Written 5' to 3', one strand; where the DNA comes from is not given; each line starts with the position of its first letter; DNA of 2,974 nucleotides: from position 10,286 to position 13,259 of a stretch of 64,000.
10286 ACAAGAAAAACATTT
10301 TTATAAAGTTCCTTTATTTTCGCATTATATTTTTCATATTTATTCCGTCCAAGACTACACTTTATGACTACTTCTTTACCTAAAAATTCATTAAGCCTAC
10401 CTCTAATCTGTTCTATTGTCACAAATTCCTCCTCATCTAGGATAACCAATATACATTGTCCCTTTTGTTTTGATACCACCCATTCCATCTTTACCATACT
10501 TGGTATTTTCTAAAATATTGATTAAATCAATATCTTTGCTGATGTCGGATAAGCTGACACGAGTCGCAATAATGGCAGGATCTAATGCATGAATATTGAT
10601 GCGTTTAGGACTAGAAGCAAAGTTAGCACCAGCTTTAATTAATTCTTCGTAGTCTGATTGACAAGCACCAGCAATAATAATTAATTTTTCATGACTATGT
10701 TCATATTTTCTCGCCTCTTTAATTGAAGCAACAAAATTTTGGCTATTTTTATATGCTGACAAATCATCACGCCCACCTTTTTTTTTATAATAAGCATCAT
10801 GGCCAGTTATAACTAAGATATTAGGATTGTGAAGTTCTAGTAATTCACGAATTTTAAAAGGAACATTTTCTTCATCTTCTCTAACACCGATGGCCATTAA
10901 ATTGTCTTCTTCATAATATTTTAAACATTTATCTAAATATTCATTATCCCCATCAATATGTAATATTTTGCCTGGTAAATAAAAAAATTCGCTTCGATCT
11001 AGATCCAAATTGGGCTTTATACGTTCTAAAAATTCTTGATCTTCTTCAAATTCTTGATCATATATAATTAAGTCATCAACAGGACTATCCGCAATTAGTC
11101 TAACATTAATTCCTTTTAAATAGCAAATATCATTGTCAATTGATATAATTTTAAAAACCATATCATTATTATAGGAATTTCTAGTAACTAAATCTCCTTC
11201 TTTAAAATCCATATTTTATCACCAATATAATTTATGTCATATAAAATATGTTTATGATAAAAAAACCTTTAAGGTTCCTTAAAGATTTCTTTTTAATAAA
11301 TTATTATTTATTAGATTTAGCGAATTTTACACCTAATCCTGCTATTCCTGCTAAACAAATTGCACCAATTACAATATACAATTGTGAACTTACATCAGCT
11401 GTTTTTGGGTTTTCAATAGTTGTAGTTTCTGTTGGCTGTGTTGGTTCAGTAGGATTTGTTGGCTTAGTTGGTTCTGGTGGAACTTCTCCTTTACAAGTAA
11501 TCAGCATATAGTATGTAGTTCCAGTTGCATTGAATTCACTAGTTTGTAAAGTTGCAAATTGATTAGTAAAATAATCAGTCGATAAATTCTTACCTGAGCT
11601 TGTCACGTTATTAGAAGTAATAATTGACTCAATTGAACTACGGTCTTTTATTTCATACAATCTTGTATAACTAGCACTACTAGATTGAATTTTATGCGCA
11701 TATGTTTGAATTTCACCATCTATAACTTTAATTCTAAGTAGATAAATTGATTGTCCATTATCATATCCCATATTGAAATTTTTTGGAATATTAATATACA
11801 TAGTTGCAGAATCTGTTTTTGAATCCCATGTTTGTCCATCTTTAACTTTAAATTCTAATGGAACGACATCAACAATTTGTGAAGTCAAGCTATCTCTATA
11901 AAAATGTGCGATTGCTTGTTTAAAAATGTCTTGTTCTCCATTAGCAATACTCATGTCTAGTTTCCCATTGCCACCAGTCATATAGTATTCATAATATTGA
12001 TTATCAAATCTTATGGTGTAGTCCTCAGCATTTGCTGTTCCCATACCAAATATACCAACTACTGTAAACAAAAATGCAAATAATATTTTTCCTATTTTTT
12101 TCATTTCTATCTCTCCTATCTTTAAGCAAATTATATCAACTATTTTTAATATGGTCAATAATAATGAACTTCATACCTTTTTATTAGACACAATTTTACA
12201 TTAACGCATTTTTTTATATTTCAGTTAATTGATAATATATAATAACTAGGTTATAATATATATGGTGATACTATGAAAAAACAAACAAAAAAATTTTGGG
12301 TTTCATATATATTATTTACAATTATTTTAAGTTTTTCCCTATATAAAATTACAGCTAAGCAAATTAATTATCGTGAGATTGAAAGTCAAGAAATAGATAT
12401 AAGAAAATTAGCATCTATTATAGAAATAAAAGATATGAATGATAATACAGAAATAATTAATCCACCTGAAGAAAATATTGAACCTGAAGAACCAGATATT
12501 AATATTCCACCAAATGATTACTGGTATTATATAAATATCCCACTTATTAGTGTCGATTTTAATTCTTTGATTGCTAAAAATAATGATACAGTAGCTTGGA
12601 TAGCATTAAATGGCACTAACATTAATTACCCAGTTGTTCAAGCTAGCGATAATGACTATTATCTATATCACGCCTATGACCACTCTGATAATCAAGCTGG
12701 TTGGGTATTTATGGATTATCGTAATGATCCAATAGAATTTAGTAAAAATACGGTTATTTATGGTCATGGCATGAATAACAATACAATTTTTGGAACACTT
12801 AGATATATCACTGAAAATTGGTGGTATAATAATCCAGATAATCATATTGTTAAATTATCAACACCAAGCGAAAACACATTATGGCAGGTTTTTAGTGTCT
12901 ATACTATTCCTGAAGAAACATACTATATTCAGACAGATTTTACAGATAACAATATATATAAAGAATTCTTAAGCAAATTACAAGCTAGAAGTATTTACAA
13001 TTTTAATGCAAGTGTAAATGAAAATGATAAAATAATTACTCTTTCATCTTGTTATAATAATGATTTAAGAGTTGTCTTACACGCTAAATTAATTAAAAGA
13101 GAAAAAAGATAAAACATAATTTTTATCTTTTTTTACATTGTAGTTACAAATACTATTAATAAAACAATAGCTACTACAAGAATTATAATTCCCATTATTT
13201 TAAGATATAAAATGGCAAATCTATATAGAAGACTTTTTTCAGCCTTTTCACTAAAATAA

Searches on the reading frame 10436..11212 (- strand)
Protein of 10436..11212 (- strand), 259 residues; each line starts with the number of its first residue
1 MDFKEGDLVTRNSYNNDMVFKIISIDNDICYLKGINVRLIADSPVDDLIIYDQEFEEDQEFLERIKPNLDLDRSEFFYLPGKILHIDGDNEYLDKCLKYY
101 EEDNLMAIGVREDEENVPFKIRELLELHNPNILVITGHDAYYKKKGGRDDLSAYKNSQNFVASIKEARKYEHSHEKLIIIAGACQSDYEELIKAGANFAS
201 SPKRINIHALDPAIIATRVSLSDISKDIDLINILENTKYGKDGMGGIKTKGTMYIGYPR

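Call 8: search_protein_families(library=pfam, proteins=[window:10436-11212:-], max_evalue=0.1)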
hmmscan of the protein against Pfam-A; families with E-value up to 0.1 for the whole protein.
window:10436-11212:- (259 aa): 1 family
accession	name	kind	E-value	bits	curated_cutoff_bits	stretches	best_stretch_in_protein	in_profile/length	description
PF05582.17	Peptidase_U57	-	4e-92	308.9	25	2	68-258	90-280/280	YabG peptidase U57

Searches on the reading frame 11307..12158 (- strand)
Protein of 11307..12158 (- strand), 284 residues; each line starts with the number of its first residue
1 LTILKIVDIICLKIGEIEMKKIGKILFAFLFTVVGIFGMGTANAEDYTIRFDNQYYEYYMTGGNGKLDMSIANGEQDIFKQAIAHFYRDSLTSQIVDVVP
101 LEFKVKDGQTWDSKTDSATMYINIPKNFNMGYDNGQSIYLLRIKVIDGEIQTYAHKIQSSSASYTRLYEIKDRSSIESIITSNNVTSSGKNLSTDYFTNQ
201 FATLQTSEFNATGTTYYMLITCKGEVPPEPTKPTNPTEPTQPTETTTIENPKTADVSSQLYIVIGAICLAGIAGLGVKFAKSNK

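Call 8: search_protein_families(library=pfam, proteins=[window:11307-12158:-], max_evalue=0.1)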
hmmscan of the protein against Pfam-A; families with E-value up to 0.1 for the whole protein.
window:11307-12158:- (284 aa): 2 families
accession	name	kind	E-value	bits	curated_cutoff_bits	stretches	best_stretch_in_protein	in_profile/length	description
PF17231.7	DUF5305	-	0.052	13.4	29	0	233-278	91-137/217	Family of unknown function (DUF5305)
PF00746.26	Gram_pos_anchor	-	0.068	13.6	20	1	251-284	10-43/43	LPXTG cell wall anchor motif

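Call 25: search_protein_families(library=ncbifam, proteins=[window:11307-12104:-], max_evalue=0.01)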
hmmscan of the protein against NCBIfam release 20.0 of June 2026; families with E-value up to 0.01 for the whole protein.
window:11307-12104:- (266 aa): 1 family
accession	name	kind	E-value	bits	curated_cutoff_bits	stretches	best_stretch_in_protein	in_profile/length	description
NF053819.1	EF0750_LPXTG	subfamily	5.7e-05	23.6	47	1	206-255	42-96/105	EF2685/EF0750 family sortase-dependent surface protein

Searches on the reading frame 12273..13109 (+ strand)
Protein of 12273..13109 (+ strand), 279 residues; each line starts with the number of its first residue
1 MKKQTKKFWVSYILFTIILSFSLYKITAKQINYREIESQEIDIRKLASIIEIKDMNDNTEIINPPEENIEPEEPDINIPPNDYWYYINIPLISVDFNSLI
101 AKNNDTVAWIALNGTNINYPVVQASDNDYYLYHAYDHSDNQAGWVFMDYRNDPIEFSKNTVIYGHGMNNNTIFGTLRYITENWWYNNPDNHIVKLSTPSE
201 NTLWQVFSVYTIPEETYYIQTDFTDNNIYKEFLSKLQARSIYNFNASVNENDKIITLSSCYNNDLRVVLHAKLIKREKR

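Call 8: search_protein_families(library=pfam, proteins=[window:12273-13109:+], max_evalue=0.1)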
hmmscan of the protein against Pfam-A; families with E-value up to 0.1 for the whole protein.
window:12273-13109:+ (279 aa): 1 family
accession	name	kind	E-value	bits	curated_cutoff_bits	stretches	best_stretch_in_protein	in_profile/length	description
PF04203.18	Sortase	-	5.7e-12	45.9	26.6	1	114-273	5-124/125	Sortase domain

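Call 25: search_protein_families(library=ncbifam, proteins=[window:12273-13109:+], max_evalue=0.01)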
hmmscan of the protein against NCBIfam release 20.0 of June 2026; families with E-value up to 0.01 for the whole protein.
window:12273-13109:+ (279 aa): 2 families
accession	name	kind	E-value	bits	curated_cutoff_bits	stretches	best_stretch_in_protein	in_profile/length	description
TIGR03064.1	sortase_srtB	equivalog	2e-48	164.8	153.75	1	94-264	60-228/235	class B sortase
NF040525.1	SrtB_LPKTxSAVK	exception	1.9e-22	79.5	200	1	95-265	54-228/261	class B sortase, LPKTxAVK-specific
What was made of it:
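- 12273..13112 (+): Class B sortase, the enzyme that would recognise NPKTxD signals. Calls 8 and 25.
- On Class B sortase substrate (cell-wall sorting signal): Window 12273..13112 scores 164.8 bits on TIGR03064 sortase_srtB, against a cut-off of 153.75 (call 25).
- Closest known: Cell-wall sorting signals of class B sortase substrates, for example IsdC. Same: A cognate SrtB is encoded 27 kb away (call 25).
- Checked: That protein sits next to a class B sortase at 12273..13112 (TIGR03064, 164.8 bits against a cut-off of 153.75; call 25).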
